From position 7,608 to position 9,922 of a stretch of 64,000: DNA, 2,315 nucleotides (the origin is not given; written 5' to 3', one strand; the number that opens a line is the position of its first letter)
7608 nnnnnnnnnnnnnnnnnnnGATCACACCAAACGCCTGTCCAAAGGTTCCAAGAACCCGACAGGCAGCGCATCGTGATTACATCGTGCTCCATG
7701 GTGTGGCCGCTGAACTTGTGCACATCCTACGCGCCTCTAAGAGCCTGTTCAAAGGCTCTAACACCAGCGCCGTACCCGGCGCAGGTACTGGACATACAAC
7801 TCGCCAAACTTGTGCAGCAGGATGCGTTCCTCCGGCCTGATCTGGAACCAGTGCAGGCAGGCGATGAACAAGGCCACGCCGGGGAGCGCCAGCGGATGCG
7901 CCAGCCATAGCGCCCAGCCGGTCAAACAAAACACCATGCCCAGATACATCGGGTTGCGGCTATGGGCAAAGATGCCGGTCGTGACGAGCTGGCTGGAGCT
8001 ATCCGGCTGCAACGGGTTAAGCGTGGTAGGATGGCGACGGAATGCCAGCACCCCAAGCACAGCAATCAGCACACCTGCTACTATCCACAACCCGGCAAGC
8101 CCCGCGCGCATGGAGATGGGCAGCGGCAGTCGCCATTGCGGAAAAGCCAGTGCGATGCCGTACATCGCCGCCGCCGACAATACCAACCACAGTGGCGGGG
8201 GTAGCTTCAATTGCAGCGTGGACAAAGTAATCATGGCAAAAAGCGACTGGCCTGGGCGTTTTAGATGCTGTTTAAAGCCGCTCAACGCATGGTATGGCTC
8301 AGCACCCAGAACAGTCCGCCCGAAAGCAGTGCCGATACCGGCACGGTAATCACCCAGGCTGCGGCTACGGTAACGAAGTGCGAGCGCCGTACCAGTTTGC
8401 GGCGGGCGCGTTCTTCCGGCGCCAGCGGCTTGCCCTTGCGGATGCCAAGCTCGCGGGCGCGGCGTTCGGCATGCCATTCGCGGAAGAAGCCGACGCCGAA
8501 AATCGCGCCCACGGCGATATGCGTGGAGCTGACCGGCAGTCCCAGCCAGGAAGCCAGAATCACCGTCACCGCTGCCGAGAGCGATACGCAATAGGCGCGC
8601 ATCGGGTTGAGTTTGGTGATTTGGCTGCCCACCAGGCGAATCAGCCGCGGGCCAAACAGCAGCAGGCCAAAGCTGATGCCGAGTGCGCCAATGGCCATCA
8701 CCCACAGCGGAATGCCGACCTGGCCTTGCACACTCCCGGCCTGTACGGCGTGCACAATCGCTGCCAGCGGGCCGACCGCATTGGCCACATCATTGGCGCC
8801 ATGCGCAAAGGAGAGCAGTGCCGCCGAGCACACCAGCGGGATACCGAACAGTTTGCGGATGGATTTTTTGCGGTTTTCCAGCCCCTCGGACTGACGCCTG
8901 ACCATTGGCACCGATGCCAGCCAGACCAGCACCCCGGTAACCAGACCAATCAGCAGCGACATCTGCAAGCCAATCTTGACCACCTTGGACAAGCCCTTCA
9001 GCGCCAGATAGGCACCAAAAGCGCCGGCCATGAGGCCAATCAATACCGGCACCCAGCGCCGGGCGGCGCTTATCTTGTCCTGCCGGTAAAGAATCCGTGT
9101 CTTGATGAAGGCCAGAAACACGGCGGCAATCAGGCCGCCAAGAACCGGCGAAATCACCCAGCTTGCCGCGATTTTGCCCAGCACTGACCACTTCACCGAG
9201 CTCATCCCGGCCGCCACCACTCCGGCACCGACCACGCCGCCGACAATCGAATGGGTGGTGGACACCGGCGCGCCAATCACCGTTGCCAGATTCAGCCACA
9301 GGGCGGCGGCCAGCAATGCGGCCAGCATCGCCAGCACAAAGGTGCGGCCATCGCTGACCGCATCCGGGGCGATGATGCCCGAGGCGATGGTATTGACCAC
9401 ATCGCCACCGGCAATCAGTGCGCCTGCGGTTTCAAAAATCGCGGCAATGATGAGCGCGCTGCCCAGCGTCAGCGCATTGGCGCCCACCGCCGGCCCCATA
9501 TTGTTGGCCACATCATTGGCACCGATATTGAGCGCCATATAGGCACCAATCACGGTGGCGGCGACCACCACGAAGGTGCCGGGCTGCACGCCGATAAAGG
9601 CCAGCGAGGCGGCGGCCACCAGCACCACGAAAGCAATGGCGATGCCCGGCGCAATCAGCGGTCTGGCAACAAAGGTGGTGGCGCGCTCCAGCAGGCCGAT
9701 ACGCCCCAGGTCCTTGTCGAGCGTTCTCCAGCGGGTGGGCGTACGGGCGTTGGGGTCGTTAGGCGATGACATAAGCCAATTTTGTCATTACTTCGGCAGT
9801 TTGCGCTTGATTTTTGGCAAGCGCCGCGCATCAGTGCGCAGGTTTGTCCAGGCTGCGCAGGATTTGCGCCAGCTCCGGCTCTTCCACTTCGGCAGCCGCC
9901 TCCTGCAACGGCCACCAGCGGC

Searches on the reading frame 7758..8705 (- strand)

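Call 92: search_protein_families(library=pfam, proteins=[window:7758-8705:-], max_evalue=0.01)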
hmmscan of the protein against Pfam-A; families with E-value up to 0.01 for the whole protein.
window:7758-8705:- (315 aa): 2 families
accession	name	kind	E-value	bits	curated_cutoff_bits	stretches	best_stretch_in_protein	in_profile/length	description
PF04191.18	PEMT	-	1.2e-12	48.6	25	1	203-301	5-103/105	Phospholipid methyltransferase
PF04140.19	ICMT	-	2.8e-05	24.9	24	1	236-297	31-94/95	Isoprenylcysteine carboxyl methyltransferase (ICMT) family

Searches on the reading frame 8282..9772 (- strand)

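Call 92: search_protein_families(library=pfam, proteins=[window:8282-9772:-], max_evalue=0.01)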
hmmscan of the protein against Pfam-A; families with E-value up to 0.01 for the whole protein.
window:8282-9772:- (496 aa): 1 family
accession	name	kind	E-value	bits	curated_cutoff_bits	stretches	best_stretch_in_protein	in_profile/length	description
PF01384.25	PHO4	-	2.6e-110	369.1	33.7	1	83-484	1-350/350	Phosphate transporter family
